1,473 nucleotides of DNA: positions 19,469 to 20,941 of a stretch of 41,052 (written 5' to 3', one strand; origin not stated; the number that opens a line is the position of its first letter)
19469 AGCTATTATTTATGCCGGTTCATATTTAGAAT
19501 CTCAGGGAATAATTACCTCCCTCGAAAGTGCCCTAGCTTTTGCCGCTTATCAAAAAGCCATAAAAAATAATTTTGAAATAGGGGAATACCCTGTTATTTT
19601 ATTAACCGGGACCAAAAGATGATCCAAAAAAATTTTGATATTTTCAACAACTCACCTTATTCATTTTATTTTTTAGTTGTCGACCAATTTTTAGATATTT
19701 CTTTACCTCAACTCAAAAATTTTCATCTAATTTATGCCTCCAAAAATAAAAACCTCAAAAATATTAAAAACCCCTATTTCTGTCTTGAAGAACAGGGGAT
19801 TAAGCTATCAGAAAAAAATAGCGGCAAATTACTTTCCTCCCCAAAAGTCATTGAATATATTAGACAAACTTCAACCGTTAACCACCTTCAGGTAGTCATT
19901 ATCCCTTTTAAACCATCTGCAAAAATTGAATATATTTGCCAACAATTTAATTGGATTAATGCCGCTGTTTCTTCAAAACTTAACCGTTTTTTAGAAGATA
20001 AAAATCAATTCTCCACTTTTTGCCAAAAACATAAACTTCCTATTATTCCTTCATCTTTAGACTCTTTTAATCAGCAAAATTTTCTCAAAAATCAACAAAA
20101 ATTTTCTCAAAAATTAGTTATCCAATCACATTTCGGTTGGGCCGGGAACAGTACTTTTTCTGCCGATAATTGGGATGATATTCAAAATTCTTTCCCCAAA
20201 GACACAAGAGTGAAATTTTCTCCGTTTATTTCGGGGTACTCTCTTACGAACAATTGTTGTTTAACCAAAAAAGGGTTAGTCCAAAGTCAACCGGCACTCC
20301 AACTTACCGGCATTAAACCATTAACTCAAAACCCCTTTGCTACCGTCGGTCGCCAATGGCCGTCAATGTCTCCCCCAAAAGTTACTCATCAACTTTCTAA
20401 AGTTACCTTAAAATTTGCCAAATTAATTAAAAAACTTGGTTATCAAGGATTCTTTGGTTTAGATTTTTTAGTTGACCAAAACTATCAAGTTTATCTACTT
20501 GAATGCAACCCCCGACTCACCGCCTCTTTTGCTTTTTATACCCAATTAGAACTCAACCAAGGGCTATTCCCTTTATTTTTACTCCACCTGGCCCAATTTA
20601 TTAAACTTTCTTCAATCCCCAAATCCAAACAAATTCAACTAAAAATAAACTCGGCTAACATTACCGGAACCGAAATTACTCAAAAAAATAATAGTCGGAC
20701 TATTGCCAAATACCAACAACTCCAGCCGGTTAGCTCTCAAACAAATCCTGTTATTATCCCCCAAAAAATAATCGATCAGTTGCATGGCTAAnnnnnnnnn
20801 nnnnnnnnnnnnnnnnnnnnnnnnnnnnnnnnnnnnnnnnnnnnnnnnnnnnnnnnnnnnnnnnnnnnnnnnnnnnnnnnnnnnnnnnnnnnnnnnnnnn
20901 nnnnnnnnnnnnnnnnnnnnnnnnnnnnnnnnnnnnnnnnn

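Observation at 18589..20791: Unannotated LysW-like carrier protein paired with a fold-II PLP enzyme and an ATP-grasp ligase, inserted in the dcw cluster where murD normally sits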

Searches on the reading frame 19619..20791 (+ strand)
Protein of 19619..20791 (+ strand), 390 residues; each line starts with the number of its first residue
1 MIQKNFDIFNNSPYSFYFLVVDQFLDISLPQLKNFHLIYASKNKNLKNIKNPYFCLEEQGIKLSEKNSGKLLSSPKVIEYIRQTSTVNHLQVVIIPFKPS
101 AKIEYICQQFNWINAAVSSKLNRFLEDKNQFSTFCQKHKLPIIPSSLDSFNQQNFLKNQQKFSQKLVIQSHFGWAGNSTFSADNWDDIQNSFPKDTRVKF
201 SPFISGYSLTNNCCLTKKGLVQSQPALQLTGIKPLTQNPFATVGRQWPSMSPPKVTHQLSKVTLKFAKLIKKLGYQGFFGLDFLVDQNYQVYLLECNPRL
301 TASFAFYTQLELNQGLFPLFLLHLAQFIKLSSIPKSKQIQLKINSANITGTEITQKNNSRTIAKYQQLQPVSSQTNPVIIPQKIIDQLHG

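Call 3: search_protein_families(library=pfam, proteins=[window:19619-20791:+], max_evalue=0.1)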
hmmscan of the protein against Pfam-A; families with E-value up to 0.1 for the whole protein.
window:19619-20791:+ (390 aa): 6 families
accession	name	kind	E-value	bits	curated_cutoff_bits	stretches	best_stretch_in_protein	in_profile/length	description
PF02655.19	ATP-grasp_3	-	1.6e-08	35.2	23.2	1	127-303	3-160/160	ATP-grasp domain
PF14398.11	ATPgrasp_YheCD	-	9.5e-06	25.5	26.8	1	241-302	167-229/255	YheC/D like ATP-grasp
PF14397.11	ATPgrasp_ST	-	2e-05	24.4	31.4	1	266-318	221-271/278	Sugar-transfer associated ATP-grasp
PF02786.22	CPSase_L_D2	-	0.00015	21.8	19.8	1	263-305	142-185/211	Carbamoyl-phosphate synthase L chain, ATP binding domain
PF03133.20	TTL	-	0.0055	16.4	20.1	1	278-301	237-262/292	Tubulin-tyrosine ligase family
PF15632.11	ATPgrasp_Ter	-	0.082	13.1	29.1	0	256-304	43-90/131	ATP-grasp in the biosynthetic pathway with Ter operon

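Call 4: search_protein_families(library=ncbifam, proteins=[window:19619-20791:+], max_evalue=0.1)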
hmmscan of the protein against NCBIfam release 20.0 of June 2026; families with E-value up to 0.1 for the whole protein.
window:19619-20791:+ (390 aa): 16 families
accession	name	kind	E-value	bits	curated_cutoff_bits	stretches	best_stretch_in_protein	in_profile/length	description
NF005096.0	PRK06524.1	equivalog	2.7e-25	88.5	684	1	68-330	87-353/493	biotin carboxylase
NF005315.0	PRK06849.1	equivalog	1.2e-07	31.1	406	1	267-370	243-340/389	hypothetical protein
NF006286.0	PRK08462.1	equivalog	9.6e-05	21.4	740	1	254-304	252-299/445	acetyl-CoA carboxylase biotin carboxylase subunit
NF040722.1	MfnD_Meth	equivalog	0.00015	21.3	400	1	263-304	214-255/288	tyramine--L-glutamate ligase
NF009405.0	PRK12767.1-4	equivalog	0.00021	20.4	390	1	118-304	102-270/320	carbamoyl phosphate synthase-like protein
NF009554.0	PRK12999.1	equivalog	0.00077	17.3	965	1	262-300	259-297/1147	pyruvate carboxylase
TIGR01369.1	CPSaseII_lrg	equivalog_domain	0.0011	16.6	1027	1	258-308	799-849/1052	carbamoyl-phosphate synthase (glutamine-hydrolyzing) large subunit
NF003671.0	PRK05294.1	equivalog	0.0048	14.5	599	1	258-306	797-844/1058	carbamoyl-phosphate synthase large subunit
NF006367.0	PRK08591.1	subfamily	0.0059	15.4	597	1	259-301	252-294/451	acetyl-CoA carboxylase biotin carboxylase subunit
NF053643.1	Ddl_archaea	equivalog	0.008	15.2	500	1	126-300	105-272/367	putative pseudomurein biosynthesis ATP-grasp protein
TIGR00514.1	accC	equivalog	0.015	14.2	626.5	1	253-301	245-294/449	acetyl-CoA carboxylase biotin carboxylase subunit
TIGR01205.1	D_ala_D_alaTIGR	subfamily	0.022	13.8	245.65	1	258-298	245-285/318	D-alanine--D-alanine ligase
TIGR01235.1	pyruv_carbox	equivalog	0.022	12.2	1114.45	1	255-301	251-294/1143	pyruvate carboxylase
NF006766.0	PRK09288.1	equivalog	0.063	12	339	1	248-301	233-286/396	formate-dependent phosphoribosylglycinamide formyltransferase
NF009404.0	PRK12767.1-3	equivalog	0.065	12.1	316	0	160-306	143-290/344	carbamoyl phosphate synthase-like protein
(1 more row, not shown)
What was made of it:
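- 19619..20791 (+): ATP-grasp ligase, 390 aa, of the uncharacterised 'PRK06524-like' family. Proposed loading enzyme. ATP-grasp_3 E 1.6e-8; PRK06524 scores 88 bits against a cut-off of 684 (calls 3, 4).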

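Call 9: find_homologous_proteins(query=window:19619-20791:+)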
Query window:19619-20791:+ (390 aa): 427 proteins with E <= 0.001 among 2395 candidates; the best 120 are listed.
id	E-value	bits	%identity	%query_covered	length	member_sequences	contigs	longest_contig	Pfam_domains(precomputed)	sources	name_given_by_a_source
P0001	3.6e-257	870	100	100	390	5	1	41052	PF14398.12,PF02655.20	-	-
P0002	2.2e-217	739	84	100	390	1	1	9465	PF02655.20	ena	-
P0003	6.2e-213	725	82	100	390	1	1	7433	PF14398.12,PF02655.20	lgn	-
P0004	1.8e-209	713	82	100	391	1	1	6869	PF14398.12,PF02655.20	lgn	-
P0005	1.2e-207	707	83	97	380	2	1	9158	PF14398.12,PF02655.20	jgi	-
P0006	2.9e-185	634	72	100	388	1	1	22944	PF14398.12,PF02655.20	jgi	jgi:predicted ATP-grasp superfamily ATP-dependent carboligase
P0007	1.1e-183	629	72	100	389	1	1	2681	PF14398.12,PF02786.23,PF02655.20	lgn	-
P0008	1.9e-182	625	72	100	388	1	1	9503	PF14398.12,PF02655.20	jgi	jgi:predicted ATP-grasp superfamily ATP-dependent carboligase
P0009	2.0e-181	621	72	100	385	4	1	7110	PF14398.12,PF02786.23,PF02655.20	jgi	jgi:hypothetical protein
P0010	3.0e-178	611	70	100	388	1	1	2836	PF02655.20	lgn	-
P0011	3.5e-178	610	70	100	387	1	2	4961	PF02655.20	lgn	-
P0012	7.4e-178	609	71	100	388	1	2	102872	PF14398.12,PF02655.20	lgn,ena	-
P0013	6.6e-177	606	70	100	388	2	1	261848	PF14398.12,PF02655.20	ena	-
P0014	4.8e-176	603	70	100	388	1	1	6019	PF14398.12,PF02655.20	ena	-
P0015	1.2e-172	592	68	100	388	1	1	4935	PF14398.12,PF02655.20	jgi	jgi:predicted ATP-grasp superfamily ATP-dependent carboligase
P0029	4.0e-144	498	62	98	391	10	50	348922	PF02655.20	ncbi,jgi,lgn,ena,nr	ncbi:MAG TPA: ATP-grasp domain-containing protein [Candidatus Woesebacteria bacterium]|jgi:hypotheti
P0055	3.0e-131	456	56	98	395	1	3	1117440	PF02655.20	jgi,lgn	jgi:hypothetical protein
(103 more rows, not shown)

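Call 11: find_encoding_contigs(protein=P0055, flank=8000, max_places=3)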
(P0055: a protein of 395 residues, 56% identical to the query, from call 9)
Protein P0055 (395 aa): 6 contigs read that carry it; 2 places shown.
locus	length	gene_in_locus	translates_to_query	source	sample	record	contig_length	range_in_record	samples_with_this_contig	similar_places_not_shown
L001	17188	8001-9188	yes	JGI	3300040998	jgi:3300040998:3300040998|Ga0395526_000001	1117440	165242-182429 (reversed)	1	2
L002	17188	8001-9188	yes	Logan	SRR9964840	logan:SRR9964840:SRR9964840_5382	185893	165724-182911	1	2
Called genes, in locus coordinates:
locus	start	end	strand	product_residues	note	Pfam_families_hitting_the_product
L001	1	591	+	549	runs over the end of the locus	PF03717:PBP_dimer, PF00905:Transpeptidase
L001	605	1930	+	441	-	PF08245:Mur_ligase_M, PF02875:Mur_ligase_C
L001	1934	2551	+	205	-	-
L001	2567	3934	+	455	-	PF01225:Mur_ligase (weak), PF08245:Mur_ligase_M, PF02875:Mur_ligase_C (weak)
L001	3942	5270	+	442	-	PF00275:EPSP_synthase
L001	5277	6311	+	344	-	PF00953:Glycos_transf_4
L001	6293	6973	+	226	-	-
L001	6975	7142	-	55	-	PF21344:Zn_ribbon_LysW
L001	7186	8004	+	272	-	PF00291:PALP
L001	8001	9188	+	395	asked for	PF02655:ATP-grasp_3 (weak)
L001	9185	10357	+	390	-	PF01098:FTSW_RODA_SPOVE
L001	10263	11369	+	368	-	PF03033:Glyco_transf_28, PF04101:Glyco_tran_28_C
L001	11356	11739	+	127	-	-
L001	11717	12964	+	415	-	PF11104:PilM_2 (weak), PF02491:SHS2_FTSA, PF06723:MreB_Mbl, PF14450:FtsA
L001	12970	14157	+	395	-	PF00091:Tubulin, PF12327:FtsZ_C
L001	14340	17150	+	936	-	PF00133:tRNA-synt_1, PF09334:tRNA-synt_1g, PF08264:Anticodon_1, PF19302:DUF5915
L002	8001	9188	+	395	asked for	PF02655:ATP-grasp_3 (weak)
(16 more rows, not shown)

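Call 12: find_encoding_contigs(protein=P0029, flank=8000, max_places=3)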
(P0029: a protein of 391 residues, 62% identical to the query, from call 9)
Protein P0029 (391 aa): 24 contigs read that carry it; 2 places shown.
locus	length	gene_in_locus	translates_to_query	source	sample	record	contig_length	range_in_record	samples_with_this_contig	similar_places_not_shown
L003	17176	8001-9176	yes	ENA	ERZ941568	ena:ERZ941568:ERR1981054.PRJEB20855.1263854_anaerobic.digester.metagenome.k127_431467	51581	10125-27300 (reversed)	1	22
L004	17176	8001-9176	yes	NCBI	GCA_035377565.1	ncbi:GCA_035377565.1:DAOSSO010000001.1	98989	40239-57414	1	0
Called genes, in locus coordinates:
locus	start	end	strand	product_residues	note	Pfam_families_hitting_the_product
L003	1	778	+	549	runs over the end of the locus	PF03717:PBP_dimer, PF00905:Transpeptidase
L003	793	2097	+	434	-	PF08245:Mur_ligase_M, PF02875:Mur_ligase_C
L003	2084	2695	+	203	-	-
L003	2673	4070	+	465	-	PF01225:Mur_ligase, PF08245:Mur_ligase_M, PF02875:Mur_ligase_C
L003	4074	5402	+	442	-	PF00275:EPSP_synthase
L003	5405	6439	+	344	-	PF00953:Glycos_transf_4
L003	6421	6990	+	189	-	-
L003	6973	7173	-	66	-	PF21344:Zn_ribbon_LysW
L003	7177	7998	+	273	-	PF00291:PALP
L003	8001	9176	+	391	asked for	PF02655:ATP-grasp_3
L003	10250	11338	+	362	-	PF03033:Glyco_transf_28, PF04101:Glyco_tran_28_C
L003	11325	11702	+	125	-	-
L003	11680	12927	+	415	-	PF02491:SHS2_FTSA, PF11104:PilM_2, PF06723:MreB_Mbl, PF14450:FtsA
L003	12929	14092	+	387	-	PF00091:Tubulin, PF12327:FtsZ_C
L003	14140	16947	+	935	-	PF00133:tRNA-synt_1, PF09334:tRNA-synt_1g (weak), PF08264:Anticodon_1, PF19302:DUF5915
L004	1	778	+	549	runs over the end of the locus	PF03717:PBP_dimer, PF00905:Transpeptidase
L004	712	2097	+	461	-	PF08245:Mur_ligase_M, PF02875:Mur_ligase_C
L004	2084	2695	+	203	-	-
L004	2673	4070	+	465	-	PF01225:Mur_ligase, PF08245:Mur_ligase_M, PF02875:Mur_ligase_C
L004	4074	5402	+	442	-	PF00275:EPSP_synthase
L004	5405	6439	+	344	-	PF00953:Glycos_transf_4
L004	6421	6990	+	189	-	-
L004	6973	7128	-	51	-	PF21344:Zn_ribbon_LysW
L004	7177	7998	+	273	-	PF00291:PALP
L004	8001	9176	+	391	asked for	PF02655:ATP-grasp_3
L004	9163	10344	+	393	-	PF01098:FTSW_RODA_SPOVE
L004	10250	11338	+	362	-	PF03033:Glyco_transf_28, PF04101:Glyco_tran_28_C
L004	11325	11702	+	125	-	-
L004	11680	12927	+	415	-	PF02491:SHS2_FTSA, PF11104:PilM_2, PF06723:MreB_Mbl, PF14450:FtsA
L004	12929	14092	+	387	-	PF00091:Tubulin, PF12327:FtsZ_C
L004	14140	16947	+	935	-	PF00133:tRNA-synt_1, PF09334:tRNA-synt_1g (weak), PF08264:Anticodon_1, PF19302:DUF5915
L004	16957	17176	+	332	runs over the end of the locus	PF01098:FTSW_RODA_SPOVE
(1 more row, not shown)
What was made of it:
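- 20784..21950 (+): ftsW, the downstream boundary of the slot. FTSW_RODA_SPOVE in homologous loci (calls 11, 12).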

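Call 23: search_solved_structures(query=A2, max_evalue=0.01, show_alignments=1)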
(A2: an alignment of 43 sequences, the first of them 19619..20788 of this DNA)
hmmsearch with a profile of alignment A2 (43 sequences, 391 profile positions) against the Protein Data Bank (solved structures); distinct sequences matched with E-value up to 0.01: 6.
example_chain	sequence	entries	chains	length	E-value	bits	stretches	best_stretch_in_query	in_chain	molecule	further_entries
1a9x_A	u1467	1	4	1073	0.0043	19.3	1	248-305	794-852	CARBAMOYL PHOSPHATE SYNTHETASE (LARGE CHAIN)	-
1bxr_A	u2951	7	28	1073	0.0044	19.2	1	248-305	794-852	CARBAMOYL-PHOSPHATE SYNTHASE | CARBAMOYL PHOSPHATE SYNTHETASE: LARGE SUBUNIT | CARBAMOYL PHOSPHATE SYNTHETASE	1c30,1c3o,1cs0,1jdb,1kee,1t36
1ce8_A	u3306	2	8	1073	0.0044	19.2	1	248-305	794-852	PROTEIN (CARBAMOYL-PHOSPHATE SYNTHASE) | carbamoyl phosphate synthetase large chain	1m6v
5dot_A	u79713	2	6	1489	0.0069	18.6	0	258-307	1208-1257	Carbamoyl-phosphate synthase [ammonia], mitochondrial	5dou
6uel_A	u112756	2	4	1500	0.007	18.6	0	258-307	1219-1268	Carbamoyl-phosphate synthase [ammonia], mitochondrial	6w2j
7ysi_A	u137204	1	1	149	0.0081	18.4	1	114-199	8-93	Thiol disulfide reductase thioredoxin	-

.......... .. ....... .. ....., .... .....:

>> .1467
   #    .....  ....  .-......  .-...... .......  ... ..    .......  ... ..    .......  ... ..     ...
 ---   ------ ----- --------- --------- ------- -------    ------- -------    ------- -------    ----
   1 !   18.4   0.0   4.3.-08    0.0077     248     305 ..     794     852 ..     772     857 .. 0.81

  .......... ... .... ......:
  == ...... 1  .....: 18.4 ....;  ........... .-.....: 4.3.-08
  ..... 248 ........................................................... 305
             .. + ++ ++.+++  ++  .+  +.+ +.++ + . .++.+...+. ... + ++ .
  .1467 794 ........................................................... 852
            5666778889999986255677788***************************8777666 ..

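Call 28: predict_structure(alignment_id=A2)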
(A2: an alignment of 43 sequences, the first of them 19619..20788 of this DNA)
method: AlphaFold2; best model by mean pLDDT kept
length: 390 residues; sequences in the alignment: 43
mean_pLDDT: 94.4   pTM: 0.92
mean pLDDT of the five models: 94.4, 94.4, 94.2, 93.3, 93.0
residues with pLDDT >= 90: 346; 70-90: 38; 50-70: 6; < 50: 0
segments of 3 or more residues with pLDDT < 50: none
pLDDT, mean of each block of 10 residues (from residue 1): 84 97 91 96 88 96 92 98 94 97 98 98 94 96 96 97 93 74 96 94 96 97 97 92 96 98 98 98 97 96 96 96 97 93 97 91 95 93 91
secondary structure, 60 per line:
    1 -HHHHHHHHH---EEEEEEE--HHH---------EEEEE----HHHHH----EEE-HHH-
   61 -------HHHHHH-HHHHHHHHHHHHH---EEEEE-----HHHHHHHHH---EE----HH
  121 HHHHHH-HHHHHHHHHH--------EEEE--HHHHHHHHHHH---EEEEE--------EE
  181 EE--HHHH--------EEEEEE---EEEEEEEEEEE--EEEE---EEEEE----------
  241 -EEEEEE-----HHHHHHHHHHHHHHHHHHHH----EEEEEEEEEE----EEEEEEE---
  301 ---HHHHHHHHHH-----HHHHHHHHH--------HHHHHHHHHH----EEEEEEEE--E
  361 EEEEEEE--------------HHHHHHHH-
elements in order: H2-10 E14-20 E35-39 H44-48 E53-55 H68-73 H75-87 E91-95 H101-109 H119-126 H128-137 E146-149 H152-162 E166-170 E179-182 H185-188 E197-202 E206-216 E219-222 E226-230 E242-247 H253-272 E277-286 E291-297 H304-313 H319-327 H336-345 E350-357 E360-367 H382-389

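Call 30: fold_search(model_id=the predicted structure, library=pdb)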
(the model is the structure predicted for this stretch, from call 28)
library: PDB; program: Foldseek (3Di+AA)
matches with E <= 10: 1264; with E <= 0.001: 790
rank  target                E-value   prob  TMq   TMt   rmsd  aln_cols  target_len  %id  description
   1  7zz4                  1.7e-17  1.00  0.65  0.56   4.6       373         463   14  Cryo-EM structure of "BC closed" conformation of Lactococcus lactis pyruvate carboxylase with acetyl-CoA (released 2022-10-12)
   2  4mam_A                1.2e-16  1.00  0.58  0.60   4.7       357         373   14  The crystal structure of phosphoribosylaminoimidazole carboxylase ATPase subunit of Francisella tularensis subsp. tula (released 2013-08-28)
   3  4m9u                  1.4e-16  1.00  0.61  0.64   5.7       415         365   12  The crystal structure of phosphoribosylaminoimidazole carboxylase ATPase subunit of Francisella tularensis subsp. tulare (released 2013-08-28)
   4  3ouz_A                1.8e-16  1.00  0.63  0.56   4.4       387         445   15  Crystal Structure of Biotin Carboxylase-ADP complex from Campylobacter jejuni (released 2010-10-13)
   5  7zz3_A                1.9e-16  1.00  0.62  0.24   5.5       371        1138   12  Cryo-EM structure of "BC react" conformation of Lactococcus lactis pyruvate carboxylase with acetyl-CoA (released 2022-10-12)
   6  4ma0                  2.3e-16  1.00  0.58  0.61   4.9       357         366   13  The crystal structure of phosphoribosylaminoimidazole carboxylase ATPase subunit of Francisella tularensis subsp. tulare (released 2013-08-28)
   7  5vyz_A                2.6e-16  1.00  0.64  0.24   4.9       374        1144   13  Crystal structure of Lactococcus lactis pyruvate carboxylase in complex with cyclic-di-AMP (released 2017-08-16)
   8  3ouz_B                3.0e-16  1.00  0.65  0.58   4.1       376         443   16  Crystal Structure of Biotin Carboxylase-ADP complex from Campylobacter jejuni (released 2010-10-13)
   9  4ma5                  3.1e-16  1.00  0.56  0.59   5.0       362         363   13  The crystal structure of phosphoribosylaminoimidazole carboxylase ATPase subunit of Francisella tularensis subsp. tulare (released 2013-08-28)
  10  5vz0_A                3.1e-16  1.00  0.60  0.23   5.5       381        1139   13  Crystal structure of Lactococcus lactis pyruvate carboxylase G746A mutant in complex with cyclic-di-AMP (released 2017-08-16)
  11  3v4s_B                6.6e-16  1.00  0.59  0.60   4.6       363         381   11  Crystal Structure of ADP-ATP complex of purK: N5-carboxyaminoimidazole ribonucleotide synthetase (released 2013-02-13)
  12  3ouu_A                8.4e-16  1.00  0.62  0.55   4.7       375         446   15  Crystal Structure of Biotin Carboxylase-beta-gamma-ATP Complex from Campylobacter jejuni (released 2010-10-20)
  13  5vyz_D                9.0e-16  1.00  0.63  0.24   4.9       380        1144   13  Crystal structure of Lactococcus lactis pyruvate carboxylase in complex with cyclic-di-AMP (released 2017-08-16)
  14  5vyz_B                1.1e-15  1.00  0.60  0.23   5.6       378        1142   13  Crystal structure of Lactococcus lactis pyruvate carboxylase in complex with cyclic-di-AMP (released 2017-08-16)
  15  3hb9_C                1.2e-15  1.00  0.62  0.25   5.0       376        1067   13  Crystal Structure of S. aureus Pyruvate Carboxylase A610T Mutant (released 2009-06-30)
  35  2vpq_B                5.7e-15  1.00  0.63  0.56   4.5       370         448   12  Crystal structure of biotin carboxylase from S. aureus complexed with AMPPNP (released 2008-09-09)
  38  3bg5_C                6.9e-15  1.00  0.62  0.25   5.0       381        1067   12  Crystal Structure of Staphylococcus Aureus Pyruvate Carboxylase (released 2008-02-26)
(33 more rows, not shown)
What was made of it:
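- On LysW/ArgW amino-group carrier proteins: Its fold is closest to biotin carboxylase, PurK and PurT (call 30).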

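Call 31: find_related_loci(query=A2, collection=genome_contigs, flank=10000)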
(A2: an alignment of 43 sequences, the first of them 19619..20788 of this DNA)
Query A2 (390 aa) in genome_contigs; peptide patterns used: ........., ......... (x = any residue, [..] = any of these).
147 stretches matched a pattern; 118 encode a relative of the query (tblastn E <= 1e-3); the best 80 are kept; 80 distinct loci.
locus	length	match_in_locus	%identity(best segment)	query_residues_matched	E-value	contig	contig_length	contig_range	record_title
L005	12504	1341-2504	71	1-390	1e-175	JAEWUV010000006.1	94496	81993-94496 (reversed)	MAG: Candidatus Parcubacteria bacterium isolate OH_SDB_33 k127_804104, whole genome shotgun sequence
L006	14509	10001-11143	68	6-389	8e-170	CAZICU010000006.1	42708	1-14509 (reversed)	MAG TPA_asm: uncultured Gammaproteobacteria bacterium isolate SRP263991_co2_418 genome assembly, contig: NODE_732_length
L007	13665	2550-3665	65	6-376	3e-154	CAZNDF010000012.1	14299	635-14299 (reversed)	MAG TPA_asm: uncultured Gammaproteobacteria bacterium isolate SRP192927_co2_67 genome assembly, contig: NODE_7348_length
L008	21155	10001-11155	61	6-389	4e-149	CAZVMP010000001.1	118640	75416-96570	MAG TPA_asm: uncultured Gammaproteobacteria bacterium isolate binchicken_co45_820 genome assembly, contig: NODE_83_lengt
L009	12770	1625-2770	60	6-389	8e-147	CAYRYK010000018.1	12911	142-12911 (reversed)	MAG TPA_asm: uncultured Gammaproteobacteria bacterium isolate SRP216815_co1_67 genome assembly, contig: NODE_6204_length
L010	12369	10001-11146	60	6-389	1e-146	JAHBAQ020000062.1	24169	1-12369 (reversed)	MAG: Candidatus Shapirobacteria bacterium isolate AQU-07 c_000000131820, whole genome shotgun sequence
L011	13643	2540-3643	61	24-389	1e-144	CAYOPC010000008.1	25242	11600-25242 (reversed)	MAG TPA_asm: uncultured Gammaproteobacteria bacterium isolate SRP294416_co3_77 genome assembly, contig: NODE_2694_length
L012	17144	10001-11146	59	6-389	2e-142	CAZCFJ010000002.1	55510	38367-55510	MAG TPA_asm: uncultured Gammaproteobacteria bacterium isolate SRP089250_co1_26 genome assembly, contig: NODE_728_length_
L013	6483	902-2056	56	6-389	1e-137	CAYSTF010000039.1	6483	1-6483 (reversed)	MAG TPA_asm: uncultured Gammaproteobacteria bacterium isolate SRP263991_co3_231 genome assembly, contig: NODE_18574_leng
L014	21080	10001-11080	58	7-384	7e-135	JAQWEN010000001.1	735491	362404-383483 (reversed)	MAG: Candidatus Shapirobacteria bacterium isolate STF2_76 NODE_1_length_735491_cov_9.474058_Sandtown_F2, whole genome sh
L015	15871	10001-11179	56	2-390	6e-135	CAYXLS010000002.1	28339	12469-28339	MAG TPA_asm: uncultured Gammaproteobacteria bacterium isolate SRP192927_co7_326 genome assembly, contig: NODE_2716_lengt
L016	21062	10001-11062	57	8-377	6e-133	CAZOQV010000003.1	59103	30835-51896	MAG TPA_asm: uncultured Gammaproteobacteria bacterium isolate SRP192927_co2_309 genome assembly, contig: NODE_451_length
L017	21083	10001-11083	58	7-364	1e-128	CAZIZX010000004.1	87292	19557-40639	MAG TPA_asm: uncultured Gammaproteobacteria bacterium isolate binchicken_co39_640 genome assembly, contig: NODE_501_leng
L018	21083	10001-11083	55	8-384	1e-126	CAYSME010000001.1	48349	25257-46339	MAG TPA_asm: uncultured Gammaproteobacteria bacterium isolate SRP192927_co6_55 genome assembly, contig: NODE_1038_length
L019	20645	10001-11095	55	5-364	3e-126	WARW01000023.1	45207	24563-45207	MAG: Patescibacteria group bacterium isolate AMAZON02 genome_23, whole genome shotgun sequence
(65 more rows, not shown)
